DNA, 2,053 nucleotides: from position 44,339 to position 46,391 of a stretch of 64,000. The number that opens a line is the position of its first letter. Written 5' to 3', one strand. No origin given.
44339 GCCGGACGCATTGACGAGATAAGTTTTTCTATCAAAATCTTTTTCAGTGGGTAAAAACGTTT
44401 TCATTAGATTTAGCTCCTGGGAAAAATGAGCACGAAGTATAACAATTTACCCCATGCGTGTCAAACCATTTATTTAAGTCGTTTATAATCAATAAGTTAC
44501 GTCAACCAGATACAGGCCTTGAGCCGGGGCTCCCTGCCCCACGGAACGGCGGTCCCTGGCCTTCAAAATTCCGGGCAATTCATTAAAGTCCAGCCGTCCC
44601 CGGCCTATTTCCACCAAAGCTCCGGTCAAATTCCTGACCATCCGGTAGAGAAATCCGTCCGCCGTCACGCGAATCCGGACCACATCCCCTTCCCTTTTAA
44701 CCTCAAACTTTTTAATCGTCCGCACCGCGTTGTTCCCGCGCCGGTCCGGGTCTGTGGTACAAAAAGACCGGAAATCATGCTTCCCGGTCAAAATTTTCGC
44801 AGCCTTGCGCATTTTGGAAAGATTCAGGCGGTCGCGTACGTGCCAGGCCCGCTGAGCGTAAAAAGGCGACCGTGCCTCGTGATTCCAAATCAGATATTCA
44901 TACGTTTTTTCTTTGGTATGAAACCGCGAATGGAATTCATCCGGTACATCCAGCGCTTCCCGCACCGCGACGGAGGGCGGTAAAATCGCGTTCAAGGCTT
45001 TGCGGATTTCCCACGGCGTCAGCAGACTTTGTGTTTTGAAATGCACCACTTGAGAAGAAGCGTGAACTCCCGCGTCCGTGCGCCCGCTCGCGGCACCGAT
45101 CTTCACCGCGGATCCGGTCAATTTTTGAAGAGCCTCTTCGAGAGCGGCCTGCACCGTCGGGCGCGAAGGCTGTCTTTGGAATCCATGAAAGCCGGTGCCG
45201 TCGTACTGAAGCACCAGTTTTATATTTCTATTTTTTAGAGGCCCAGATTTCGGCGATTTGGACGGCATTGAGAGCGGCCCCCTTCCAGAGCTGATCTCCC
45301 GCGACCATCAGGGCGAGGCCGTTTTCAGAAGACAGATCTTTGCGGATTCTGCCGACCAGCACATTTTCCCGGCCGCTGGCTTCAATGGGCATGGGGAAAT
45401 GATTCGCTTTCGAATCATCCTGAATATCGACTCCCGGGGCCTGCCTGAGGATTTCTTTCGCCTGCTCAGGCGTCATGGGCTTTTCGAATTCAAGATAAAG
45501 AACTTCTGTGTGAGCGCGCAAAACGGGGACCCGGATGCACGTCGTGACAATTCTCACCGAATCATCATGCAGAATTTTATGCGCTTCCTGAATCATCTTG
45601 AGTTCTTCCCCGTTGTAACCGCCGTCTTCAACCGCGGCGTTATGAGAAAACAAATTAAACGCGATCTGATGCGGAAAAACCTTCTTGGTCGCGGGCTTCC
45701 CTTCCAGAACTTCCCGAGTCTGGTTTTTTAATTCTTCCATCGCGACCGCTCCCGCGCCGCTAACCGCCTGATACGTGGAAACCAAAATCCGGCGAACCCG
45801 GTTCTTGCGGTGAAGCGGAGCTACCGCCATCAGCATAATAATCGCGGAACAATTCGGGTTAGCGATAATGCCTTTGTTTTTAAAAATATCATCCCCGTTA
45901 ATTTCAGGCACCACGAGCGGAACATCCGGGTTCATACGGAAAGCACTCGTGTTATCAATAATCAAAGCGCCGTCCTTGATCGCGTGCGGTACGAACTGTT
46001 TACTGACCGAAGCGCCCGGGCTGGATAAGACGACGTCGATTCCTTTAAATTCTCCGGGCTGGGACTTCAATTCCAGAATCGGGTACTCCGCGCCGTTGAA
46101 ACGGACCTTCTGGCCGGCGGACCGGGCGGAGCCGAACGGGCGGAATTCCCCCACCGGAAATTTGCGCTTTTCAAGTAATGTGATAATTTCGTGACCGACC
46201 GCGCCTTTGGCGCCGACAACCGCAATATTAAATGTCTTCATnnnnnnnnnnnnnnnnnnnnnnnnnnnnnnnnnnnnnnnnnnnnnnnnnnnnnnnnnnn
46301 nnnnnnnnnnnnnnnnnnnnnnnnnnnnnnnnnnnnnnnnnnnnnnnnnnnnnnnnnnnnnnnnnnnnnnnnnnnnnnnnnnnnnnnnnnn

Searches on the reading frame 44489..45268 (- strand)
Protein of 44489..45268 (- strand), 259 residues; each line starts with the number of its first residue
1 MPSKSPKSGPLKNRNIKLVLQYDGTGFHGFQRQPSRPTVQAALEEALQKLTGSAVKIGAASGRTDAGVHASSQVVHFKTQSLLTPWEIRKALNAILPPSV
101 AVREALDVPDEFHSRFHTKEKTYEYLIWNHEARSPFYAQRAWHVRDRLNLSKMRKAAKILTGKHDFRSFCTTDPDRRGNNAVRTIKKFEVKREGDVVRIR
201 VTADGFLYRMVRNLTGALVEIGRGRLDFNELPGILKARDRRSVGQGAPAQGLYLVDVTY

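Call 38: search_protein_families(library=pfam, proteins=[window:44489-45268:-])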
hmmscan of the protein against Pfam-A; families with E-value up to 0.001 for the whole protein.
window:44489-45268:- (259 aa): 1 family
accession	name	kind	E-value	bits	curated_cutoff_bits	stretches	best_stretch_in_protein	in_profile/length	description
PF01416.25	PseudoU_synth_1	-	5e-42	143.2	23.3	2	156-259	1-107/108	tRNA pseudouridine synthase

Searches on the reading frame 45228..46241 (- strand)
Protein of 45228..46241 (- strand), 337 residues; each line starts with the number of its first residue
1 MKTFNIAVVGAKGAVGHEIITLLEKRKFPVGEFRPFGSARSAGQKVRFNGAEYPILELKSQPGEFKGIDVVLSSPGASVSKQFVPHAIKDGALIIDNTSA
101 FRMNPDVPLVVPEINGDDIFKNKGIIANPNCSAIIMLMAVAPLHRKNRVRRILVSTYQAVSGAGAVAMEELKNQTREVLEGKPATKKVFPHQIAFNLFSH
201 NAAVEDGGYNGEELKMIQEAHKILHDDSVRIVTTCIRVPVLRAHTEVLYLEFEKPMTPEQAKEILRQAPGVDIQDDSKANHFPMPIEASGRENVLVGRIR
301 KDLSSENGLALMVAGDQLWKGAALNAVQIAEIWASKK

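Call 18: find_encoding_contigs(protein=window:45228-46241:-, flank=10000, max_places=10)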
Protein window:45228-46241:- (337 aa): no gene with exactly this product is on record in the collection.

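Call 20: find_homologous_proteins(query=window:45228-46241:-, max_evalue=1e-50)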
Query window:45228-46241:- (337 aa): 8000 proteins with E <= 1e-50 among 8000 candidates; the best 120 are listed.
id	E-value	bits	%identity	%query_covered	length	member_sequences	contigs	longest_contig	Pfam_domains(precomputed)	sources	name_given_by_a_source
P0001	2.2e-219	745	100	100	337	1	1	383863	PF02774.24,PF01118.31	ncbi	-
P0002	1.6e-199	680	90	100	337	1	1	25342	PF02774.24,PF01118.31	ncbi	-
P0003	1.9e-199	680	90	100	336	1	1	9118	PF02774.24,PF01118.31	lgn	-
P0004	7.6e-198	674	88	100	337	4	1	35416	PF02774.24,PF01118.31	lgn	-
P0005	2.9e-197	672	89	100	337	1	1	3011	PF02774.24,PF01118.31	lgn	-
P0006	7.4e-196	668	88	100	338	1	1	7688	PF02774.24,PF01118.31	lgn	-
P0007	1.2e-194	664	87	100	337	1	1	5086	PF02774.24,PF01118.31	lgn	-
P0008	5.1e-193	658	86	100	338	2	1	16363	PF02774.24,PF01118.31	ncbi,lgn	-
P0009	5.6e-192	655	86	100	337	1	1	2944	PF02774.24,PF01118.31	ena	-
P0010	2.7e-190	649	87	99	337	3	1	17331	PF02774.24,PF01118.31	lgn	-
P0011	1.3e-189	647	83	100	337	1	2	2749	PF02774.24,PF01118.31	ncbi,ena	-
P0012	1.7e-187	640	85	99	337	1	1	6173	PF02774.24,PF01118.31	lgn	-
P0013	5.0e-187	639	84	100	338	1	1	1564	PF02774.24,PF01118.31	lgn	-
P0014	3.3e-186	636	86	97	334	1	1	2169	PF02774.24,PF01118.31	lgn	-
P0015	8.7e-184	628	84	99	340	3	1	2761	PF02774.24,PF01118.31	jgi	jgi:aspartate-semialdehyde dehydrogenase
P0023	2.7e-180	617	82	100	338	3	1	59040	PF02774.24,PF01118.31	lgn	-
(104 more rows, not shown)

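Call 21: find_encoding_contigs(protein=P0001, flank=10000, max_places=4)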
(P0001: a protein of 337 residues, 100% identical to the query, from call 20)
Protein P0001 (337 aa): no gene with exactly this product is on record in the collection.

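Call 22: find_encoding_contigs(protein=P0002, flank=10000, max_places=4)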
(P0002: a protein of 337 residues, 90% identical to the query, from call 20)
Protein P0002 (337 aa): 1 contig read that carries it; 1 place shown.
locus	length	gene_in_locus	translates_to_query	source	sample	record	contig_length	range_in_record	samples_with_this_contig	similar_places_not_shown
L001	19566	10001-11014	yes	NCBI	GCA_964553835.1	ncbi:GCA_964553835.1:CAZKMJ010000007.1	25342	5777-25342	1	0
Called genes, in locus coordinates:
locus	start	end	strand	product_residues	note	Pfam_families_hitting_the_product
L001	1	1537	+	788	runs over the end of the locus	PF07549:Sec_GG (faint), PF21760:SecD_1st, PF22599:SecDF_P1_head, PF02355:SecD_SecF_C, PF03176:MMPL, PF02355:SecD_SecF_C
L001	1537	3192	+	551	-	PF01368:DHH, PF02272:DHHA1, PF17768:RecJ_OB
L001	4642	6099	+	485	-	PF08323:Glyco_transf_5, PF13439:Glyco_transf_4 (weak), PF13579:Glyco_trans_4_4 (weak), PF00534:Glycos_transf_1, PF13692:Glyco_trans_1_4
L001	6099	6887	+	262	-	PF00977:His_biosynth (faint), PF05690:ThiG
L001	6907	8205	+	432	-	PF00330:Aconitase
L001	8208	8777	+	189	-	PF00694:Aconitase_C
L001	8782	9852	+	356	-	PF00180:Iso_dh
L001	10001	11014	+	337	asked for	PF01118:Semialdhyde_dh, PF02774:Semialdhyde_dhC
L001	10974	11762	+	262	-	PF01416:PseudoU_synth_1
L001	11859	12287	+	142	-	PF00572:Ribosomal_L13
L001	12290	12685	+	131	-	PF00380:Ribosomal_S9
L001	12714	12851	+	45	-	-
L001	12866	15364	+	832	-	PF05170:AsmA (faint)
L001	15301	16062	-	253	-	PF14622:Ribonucleas_3_3, PF00636:Ribonuclease_3, PF00035:dsrm (weak)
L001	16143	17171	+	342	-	PF01118:Semialdhyde_dh, PF22698:Semialdhyde_dhC_1, PF02774:Semialdhyde_dhC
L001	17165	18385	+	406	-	PF01960:ArgJ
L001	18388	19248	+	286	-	PF00696:AA_kinase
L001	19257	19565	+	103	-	?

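Call 23: find_encoding_contigs(protein=P0004, flank=10000, max_places=4)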
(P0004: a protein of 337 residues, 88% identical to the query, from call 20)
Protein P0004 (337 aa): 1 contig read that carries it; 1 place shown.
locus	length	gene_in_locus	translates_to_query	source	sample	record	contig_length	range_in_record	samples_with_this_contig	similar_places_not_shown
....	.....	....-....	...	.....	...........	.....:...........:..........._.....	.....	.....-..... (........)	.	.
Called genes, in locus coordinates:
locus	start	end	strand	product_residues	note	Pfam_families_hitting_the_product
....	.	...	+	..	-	?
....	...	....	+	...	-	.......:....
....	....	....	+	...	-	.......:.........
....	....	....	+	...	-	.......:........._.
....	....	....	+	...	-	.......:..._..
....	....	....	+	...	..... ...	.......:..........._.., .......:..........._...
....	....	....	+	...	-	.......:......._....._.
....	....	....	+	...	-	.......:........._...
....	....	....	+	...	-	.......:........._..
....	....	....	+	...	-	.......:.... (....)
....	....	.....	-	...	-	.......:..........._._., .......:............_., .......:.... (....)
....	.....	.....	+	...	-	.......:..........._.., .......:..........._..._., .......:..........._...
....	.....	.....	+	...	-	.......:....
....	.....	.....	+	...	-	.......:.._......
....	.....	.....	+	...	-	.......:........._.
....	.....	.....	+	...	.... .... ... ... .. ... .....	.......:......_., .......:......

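Call 31: find_encoding_contigs(protein=P0008, flank=10000, max_places=3)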
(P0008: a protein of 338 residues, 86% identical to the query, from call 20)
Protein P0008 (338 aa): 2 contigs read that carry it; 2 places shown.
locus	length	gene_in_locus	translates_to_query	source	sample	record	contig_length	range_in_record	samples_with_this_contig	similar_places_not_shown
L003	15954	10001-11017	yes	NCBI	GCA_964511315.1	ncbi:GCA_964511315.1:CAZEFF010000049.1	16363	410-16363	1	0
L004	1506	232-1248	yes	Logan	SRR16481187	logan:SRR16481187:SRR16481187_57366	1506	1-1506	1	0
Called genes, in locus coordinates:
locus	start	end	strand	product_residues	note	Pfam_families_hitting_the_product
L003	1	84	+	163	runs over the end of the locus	?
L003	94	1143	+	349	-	PF02547:Queuosine_synth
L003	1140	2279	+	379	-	PF01702:TGT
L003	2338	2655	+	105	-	PF02699:YajC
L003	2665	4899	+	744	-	PF07549:Sec_GG (faint), PF21760:SecD_1st, PF22599:SecDF_P1_head, PF00873:ACR_tran (faint), PF02355:SecD_SecF_C, PF03176:MMPL (weak), PF02355:SecD_SecF_C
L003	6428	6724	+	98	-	PF02922:CBM_48, PF16561:AMPK1_CBM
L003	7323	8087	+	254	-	PF00534:Glycos_transf_1, PF13692:Glyco_trans_1_4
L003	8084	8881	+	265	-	PF00977:His_biosynth (faint), PF05690:ThiG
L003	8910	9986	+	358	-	PF00180:Iso_dh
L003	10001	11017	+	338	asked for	PF01118:Semialdhyde_dh, PF02774:Semialdhyde_dhC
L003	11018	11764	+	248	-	PF01416:PseudoU_synth_1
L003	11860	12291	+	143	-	PF00572:Ribosomal_L13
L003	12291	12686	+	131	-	PF00380:Ribosomal_S9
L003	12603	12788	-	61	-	-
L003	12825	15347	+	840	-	PF13116:YhdP (faint), PF05170:AsmA (weak)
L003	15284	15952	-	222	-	?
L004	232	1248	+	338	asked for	PF01118:Semialdhyde_dh, PF02774:Semialdhyde_dhC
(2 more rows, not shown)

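Call 32: find_encoding_contigs(protein=P0010, flank=10000, max_places=3)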
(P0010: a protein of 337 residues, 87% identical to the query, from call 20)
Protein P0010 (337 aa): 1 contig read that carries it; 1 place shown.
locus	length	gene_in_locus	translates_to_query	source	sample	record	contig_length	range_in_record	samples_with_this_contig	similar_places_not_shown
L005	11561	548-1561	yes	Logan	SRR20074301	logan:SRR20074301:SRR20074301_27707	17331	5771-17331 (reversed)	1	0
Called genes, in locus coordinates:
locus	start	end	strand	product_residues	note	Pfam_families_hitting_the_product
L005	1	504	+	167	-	?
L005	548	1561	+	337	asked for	PF01118:Semialdhyde_dh, PF02774:Semialdhyde_dhC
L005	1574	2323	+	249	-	PF01416:PseudoU_synth_1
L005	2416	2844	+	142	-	PF00572:Ribosomal_L13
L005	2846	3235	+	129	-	PF00380:Ribosomal_S9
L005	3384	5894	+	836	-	PF13116:YhdP (faint)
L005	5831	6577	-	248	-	PF14622:Ribonucleas_3_3, PF00636:Ribonuclease_3, PF00035:dsrm (weak)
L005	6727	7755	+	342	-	PF01118:Semialdhyde_dh, PF22698:Semialdhyde_dhC_1, PF02774:Semialdhyde_dhC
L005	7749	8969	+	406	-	PF01960:ArgJ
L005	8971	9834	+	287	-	PF00696:AA_kinase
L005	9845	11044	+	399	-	PF00202:Aminotran_3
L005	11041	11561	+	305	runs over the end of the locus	PF02729:OTCace_N, PF00185:OTCace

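Call 33: find_encoding_contigs(protein=P0023, flank=10000, max_places=3)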
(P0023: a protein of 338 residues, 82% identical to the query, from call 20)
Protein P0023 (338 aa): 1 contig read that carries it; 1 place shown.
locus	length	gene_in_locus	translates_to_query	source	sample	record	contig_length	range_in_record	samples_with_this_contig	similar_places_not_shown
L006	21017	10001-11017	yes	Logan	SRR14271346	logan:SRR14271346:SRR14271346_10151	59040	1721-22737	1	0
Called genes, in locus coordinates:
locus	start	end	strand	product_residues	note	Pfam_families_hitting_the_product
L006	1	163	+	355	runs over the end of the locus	PF02547:Queuosine_synth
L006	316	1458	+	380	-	PF01702:TGT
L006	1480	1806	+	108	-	PF02699:YajC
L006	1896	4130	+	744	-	PF07549:Sec_GG (faint), PF21760:SecD_1st, PF22599:SecDF_P1_head, PF00873:ACR_tran (weak), PF02355:SecD_SecF_C, PF03176:MMPL, PF02355:SecD_SecF_C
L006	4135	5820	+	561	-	PF01368:DHH, PF02272:DHHA1, PF17768:RecJ_OB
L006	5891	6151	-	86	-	PF00830:Ribosomal_L28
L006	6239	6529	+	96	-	PF02922:CBM_48, PF16561:AMPK1_CBM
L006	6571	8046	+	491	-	PF08323:Glyco_transf_5, PF13439:Glyco_transf_4 (weak), PF13579:Glyco_trans_4_4 (weak), PF00534:Glycos_transf_1, PF13692:Glyco_trans_1_4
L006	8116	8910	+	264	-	PF00977:His_biosynth (faint), PF05690:ThiG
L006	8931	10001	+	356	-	PF00180:Iso_dh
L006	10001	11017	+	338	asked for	PF01118:Semialdhyde_dh, PF02774:Semialdhyde_dhC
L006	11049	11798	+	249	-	PF01416:PseudoU_synth_1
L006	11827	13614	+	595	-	PF00999:Na_H_Exchanger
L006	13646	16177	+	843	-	PF00133:tRNA-synt_1, PF09334:tRNA-synt_1g, PF13603:tRNA-synt_1_2, PF00133:tRNA-synt_1, PF09334:tRNA-synt_1g (weak), PF08264:Anticodon_1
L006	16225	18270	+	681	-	PF01301:Glyco_hydro_35, PF22369:GLMA_2nd (weak)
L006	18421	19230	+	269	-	PF13191:AAA_16, PF13401:AAA_22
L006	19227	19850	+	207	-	PF11356:T2SSC, PF16537:T2SSB (weak)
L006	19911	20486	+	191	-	PF02572:CobA_CobO_BtuR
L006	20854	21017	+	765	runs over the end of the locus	PF07715:Plug, PF00593:TonB_dep_Rec_b-barrel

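Call 38: search_protein_families(library=pfam, proteins=[window:45228-46241:-])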
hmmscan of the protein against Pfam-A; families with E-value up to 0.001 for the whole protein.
window:45228-46241:- (337 aa): 2 families
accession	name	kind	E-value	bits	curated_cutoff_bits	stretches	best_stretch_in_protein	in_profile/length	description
PF02774.23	Semialdhyde_dhC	-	1.7e-47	162.4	26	1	141-320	2-184/184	Semialdehyde dehydrogenase, dimerisation domain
PF01118.30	Semialdhyde_dh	-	2.2e-31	109.2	26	1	5-120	1-119/121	Semialdehyde dehydrogenase, NAD binding domain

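Call 43: list_cluster_members(proteins=[P0001, P0002])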
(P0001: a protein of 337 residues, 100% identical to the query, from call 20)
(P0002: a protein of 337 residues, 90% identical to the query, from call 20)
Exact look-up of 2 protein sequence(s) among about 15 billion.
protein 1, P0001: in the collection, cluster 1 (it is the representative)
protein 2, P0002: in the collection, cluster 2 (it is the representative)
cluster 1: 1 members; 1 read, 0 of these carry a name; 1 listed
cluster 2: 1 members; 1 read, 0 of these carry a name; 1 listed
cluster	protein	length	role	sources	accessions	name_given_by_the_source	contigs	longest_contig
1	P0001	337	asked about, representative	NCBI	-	-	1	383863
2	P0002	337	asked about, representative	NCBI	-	-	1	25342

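Call 63: find_encoding_contigs(protein=P0003, flank=10000, max_places=3)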
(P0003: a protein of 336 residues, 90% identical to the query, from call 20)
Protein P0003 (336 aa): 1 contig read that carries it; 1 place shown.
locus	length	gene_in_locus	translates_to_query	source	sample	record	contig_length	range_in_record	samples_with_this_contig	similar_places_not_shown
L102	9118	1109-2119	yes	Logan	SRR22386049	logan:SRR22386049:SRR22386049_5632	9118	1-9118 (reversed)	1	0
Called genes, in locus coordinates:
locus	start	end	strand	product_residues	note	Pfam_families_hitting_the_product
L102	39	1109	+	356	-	PF00180:Iso_dh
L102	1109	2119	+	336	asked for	PF01118:Semialdhyde_dh, PF02774:Semialdhyde_dhC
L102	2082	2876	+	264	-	PF01416:PseudoU_synth_1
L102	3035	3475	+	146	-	PF00572:Ribosomal_L13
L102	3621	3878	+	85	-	PF00380:Ribosomal_S9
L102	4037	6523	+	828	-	PF05170:AsmA (weak)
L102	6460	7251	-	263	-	PF14622:Ribonucleas_3_3, PF00636:Ribonuclease_3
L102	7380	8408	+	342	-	PF01118:Semialdhyde_dh, PF22698:Semialdhyde_dhC_1, PF02774:Semialdhyde_dhC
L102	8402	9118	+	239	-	?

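Call 64: find_encoding_contigs(protein=P0005, flank=10000, max_places=3)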
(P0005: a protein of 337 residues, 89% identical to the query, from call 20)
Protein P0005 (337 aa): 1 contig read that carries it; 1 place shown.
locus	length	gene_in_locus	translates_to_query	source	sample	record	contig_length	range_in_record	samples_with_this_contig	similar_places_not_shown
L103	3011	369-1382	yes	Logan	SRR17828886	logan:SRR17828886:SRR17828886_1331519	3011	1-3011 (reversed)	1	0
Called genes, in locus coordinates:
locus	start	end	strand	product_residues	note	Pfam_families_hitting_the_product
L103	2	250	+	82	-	?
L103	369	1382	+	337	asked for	PF01118:Semialdhyde_dh, PF02774:Semialdhyde_dhC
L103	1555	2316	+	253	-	PF01416:PseudoU_synth_1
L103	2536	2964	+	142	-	PF00572:Ribosomal_L13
